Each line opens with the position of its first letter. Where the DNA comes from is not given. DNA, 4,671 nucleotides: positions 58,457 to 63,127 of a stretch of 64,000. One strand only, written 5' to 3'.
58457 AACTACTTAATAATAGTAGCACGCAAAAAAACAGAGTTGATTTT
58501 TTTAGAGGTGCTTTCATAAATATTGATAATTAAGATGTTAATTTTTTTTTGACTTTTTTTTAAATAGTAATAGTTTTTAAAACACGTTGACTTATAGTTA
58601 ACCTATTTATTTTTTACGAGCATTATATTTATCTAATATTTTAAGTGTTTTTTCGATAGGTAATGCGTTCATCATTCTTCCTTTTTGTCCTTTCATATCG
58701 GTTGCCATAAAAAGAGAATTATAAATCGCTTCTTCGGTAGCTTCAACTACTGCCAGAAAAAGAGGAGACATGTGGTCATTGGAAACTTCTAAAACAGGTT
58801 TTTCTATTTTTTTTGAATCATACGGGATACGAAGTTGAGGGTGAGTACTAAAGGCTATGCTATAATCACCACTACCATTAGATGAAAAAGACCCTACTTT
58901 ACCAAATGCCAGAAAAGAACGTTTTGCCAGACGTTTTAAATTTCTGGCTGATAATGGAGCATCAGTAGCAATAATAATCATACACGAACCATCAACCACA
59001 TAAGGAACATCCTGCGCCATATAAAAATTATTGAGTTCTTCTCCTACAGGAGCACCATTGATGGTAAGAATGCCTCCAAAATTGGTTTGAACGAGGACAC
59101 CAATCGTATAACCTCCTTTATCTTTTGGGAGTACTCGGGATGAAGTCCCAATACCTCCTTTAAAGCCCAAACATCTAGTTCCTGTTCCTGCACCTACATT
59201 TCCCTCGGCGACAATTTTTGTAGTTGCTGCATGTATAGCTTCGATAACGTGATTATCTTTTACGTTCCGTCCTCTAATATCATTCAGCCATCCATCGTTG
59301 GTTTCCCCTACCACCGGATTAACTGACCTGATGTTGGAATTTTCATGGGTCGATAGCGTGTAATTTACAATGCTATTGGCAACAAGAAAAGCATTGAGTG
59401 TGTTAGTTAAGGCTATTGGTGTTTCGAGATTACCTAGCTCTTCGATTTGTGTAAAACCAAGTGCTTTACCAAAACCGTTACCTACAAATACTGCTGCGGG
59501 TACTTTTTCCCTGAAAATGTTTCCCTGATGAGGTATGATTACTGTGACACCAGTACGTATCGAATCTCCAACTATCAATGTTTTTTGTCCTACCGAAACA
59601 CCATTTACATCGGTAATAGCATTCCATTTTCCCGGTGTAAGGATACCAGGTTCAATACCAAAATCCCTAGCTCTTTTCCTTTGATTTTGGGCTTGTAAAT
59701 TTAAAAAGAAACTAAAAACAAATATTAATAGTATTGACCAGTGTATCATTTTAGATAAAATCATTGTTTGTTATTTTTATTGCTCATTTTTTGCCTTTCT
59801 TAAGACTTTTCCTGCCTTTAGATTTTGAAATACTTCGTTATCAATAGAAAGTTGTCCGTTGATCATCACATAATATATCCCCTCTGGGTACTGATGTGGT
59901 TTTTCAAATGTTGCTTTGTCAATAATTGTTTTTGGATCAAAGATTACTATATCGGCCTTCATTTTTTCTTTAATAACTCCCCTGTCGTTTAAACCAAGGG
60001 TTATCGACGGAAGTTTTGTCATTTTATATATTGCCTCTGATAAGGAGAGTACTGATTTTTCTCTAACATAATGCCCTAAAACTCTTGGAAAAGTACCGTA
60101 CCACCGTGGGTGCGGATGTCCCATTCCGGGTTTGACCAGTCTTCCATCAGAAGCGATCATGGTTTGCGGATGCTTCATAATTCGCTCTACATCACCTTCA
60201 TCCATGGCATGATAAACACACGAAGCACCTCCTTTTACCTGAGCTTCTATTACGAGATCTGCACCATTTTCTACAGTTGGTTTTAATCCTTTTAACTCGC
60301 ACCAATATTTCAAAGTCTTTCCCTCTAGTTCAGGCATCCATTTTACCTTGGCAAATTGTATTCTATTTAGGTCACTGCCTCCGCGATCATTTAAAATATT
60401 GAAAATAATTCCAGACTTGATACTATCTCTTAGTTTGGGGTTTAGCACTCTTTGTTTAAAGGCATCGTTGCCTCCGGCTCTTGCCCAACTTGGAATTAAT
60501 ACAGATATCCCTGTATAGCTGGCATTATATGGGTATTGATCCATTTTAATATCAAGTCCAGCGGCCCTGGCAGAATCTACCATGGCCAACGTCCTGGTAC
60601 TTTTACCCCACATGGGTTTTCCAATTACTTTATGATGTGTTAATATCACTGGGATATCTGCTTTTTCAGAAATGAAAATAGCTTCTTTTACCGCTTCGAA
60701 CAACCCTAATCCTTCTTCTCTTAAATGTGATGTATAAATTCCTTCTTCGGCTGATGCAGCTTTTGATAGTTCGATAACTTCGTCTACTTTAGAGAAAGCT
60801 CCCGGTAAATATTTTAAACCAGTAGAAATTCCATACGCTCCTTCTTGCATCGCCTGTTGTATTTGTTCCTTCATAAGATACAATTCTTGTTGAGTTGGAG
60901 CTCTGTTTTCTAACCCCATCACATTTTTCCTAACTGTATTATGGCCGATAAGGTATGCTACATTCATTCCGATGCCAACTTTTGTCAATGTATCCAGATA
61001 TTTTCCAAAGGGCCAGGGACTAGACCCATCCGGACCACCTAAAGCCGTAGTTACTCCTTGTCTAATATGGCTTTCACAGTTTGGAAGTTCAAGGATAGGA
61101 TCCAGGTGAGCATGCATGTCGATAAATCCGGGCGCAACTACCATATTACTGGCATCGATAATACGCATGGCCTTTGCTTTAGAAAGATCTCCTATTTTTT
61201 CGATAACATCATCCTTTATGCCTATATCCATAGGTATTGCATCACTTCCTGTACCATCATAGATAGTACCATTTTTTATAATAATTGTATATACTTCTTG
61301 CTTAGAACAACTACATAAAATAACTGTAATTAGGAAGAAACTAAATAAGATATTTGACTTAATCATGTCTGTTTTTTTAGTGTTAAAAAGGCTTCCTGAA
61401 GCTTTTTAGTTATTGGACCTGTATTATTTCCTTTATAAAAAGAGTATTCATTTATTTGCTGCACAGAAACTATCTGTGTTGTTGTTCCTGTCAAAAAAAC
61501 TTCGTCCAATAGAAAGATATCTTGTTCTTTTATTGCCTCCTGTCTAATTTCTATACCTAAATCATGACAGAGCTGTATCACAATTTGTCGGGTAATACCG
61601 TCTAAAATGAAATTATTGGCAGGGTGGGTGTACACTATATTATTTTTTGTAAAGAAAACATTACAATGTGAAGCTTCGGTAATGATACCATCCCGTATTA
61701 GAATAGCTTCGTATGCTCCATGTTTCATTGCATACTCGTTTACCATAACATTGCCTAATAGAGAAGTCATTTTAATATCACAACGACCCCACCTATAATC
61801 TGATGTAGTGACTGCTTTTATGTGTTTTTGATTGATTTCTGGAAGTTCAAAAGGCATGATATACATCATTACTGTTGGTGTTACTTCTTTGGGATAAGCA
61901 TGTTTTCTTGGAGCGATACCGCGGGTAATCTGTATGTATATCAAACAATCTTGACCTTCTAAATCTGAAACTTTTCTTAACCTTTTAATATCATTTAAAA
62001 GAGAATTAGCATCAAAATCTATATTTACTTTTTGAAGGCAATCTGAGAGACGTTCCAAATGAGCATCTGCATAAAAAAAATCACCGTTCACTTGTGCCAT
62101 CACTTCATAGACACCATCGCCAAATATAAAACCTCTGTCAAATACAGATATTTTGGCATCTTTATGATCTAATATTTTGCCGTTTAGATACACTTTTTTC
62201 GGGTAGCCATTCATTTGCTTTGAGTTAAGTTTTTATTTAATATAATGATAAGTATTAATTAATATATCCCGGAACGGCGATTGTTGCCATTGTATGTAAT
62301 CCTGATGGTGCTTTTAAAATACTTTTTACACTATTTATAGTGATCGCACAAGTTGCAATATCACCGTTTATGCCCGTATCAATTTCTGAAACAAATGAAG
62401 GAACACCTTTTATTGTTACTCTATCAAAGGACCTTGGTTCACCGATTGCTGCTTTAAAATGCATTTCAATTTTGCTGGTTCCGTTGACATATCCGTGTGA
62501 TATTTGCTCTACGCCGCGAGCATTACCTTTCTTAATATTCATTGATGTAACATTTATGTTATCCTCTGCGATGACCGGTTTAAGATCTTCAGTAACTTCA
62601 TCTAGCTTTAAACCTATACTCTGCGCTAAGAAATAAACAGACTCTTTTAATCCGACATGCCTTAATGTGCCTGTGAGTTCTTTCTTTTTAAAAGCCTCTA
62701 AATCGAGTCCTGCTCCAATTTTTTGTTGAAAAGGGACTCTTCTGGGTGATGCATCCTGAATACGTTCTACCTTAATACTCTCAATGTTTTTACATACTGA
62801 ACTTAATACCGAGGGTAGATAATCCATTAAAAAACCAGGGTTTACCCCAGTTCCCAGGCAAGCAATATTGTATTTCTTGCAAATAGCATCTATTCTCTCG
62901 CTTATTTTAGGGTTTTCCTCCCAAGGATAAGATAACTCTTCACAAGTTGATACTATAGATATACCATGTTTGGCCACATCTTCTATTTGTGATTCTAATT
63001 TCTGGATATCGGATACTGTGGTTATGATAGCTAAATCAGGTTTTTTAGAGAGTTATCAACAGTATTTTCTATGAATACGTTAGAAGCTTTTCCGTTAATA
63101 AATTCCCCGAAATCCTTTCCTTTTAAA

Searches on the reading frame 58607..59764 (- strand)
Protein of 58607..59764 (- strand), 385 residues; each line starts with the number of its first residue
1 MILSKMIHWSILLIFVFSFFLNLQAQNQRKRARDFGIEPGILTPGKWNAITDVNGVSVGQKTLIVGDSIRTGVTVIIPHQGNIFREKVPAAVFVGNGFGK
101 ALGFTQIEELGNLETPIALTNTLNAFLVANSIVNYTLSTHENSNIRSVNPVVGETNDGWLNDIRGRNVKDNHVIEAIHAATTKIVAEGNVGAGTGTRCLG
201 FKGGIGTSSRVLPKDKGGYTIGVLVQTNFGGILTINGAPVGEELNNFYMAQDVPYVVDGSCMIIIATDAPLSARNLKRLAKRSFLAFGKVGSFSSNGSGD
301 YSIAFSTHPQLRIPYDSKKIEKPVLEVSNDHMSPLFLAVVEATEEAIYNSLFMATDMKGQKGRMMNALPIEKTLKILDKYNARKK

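Call 64: search_protein_families(library=pfam, proteins=[window:58607-59764:-], max_evalue=0.000001)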
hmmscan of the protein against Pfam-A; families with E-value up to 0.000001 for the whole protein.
window:58607-59764:- (385 aa): 1 family
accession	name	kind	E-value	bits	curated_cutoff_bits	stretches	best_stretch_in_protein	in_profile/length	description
PF03576.19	Peptidase_S58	-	1.6e-115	386.3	23.9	1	48-364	1-306/307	Peptidase family S58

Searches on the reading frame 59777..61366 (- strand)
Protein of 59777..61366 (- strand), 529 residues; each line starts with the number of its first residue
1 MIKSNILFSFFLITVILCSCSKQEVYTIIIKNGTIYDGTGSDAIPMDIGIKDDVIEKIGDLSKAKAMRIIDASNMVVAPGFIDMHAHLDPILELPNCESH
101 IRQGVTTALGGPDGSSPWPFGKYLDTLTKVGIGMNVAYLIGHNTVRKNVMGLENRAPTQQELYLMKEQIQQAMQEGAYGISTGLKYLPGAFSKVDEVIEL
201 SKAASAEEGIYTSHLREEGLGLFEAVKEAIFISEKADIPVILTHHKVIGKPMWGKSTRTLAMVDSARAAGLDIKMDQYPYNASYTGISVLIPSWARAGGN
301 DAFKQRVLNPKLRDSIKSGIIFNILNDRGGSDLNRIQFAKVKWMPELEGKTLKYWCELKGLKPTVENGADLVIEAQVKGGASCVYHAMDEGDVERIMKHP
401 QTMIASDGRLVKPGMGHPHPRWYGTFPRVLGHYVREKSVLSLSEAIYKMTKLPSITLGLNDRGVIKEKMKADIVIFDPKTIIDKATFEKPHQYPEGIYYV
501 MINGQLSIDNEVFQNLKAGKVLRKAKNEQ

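Call 64: search_protein_families(library=pfam, proteins=[window:59777-61366:-], max_evalue=0.000001)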
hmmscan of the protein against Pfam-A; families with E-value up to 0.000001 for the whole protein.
window:59777-61366:- (529 aa): 2 families
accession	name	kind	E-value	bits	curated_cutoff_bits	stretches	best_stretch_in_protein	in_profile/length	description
PF07969.17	Amidohydro_3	-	3.2e-26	93.3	29.7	2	68-213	1-176/472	Amidohydrolase family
PF01979.26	Amidohydro_1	-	2.3e-10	40.7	25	0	432-505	274-343/345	Amidohydrolase family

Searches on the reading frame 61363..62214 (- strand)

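Call 64: search_protein_families(library=pfam, proteins=[window:61363-62214:-], max_evalue=0.000001)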
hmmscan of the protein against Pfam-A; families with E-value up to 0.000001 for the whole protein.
window:61363-62214:- (283 aa): 1 family
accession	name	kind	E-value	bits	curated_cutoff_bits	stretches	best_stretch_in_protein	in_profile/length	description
PF01063.24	Aminotran_4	-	9.5e-46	156.9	28.5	1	34-254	1-223/223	Amino-transferase class IV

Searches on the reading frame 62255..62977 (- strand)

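Call 64: search_protein_families(library=pfam, proteins=[window:62255-62977:-], max_evalue=0.000001)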
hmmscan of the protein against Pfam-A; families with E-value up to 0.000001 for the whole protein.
window:62255-62977:- (240 aa): 1 family
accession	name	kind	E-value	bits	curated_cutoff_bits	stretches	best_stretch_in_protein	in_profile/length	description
PF19328.4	DAP_DH_C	-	1.4e-32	113.5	23.3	1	49-237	1-194/206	2,4-diaminopentanoate dehydrogenase C-terminal domain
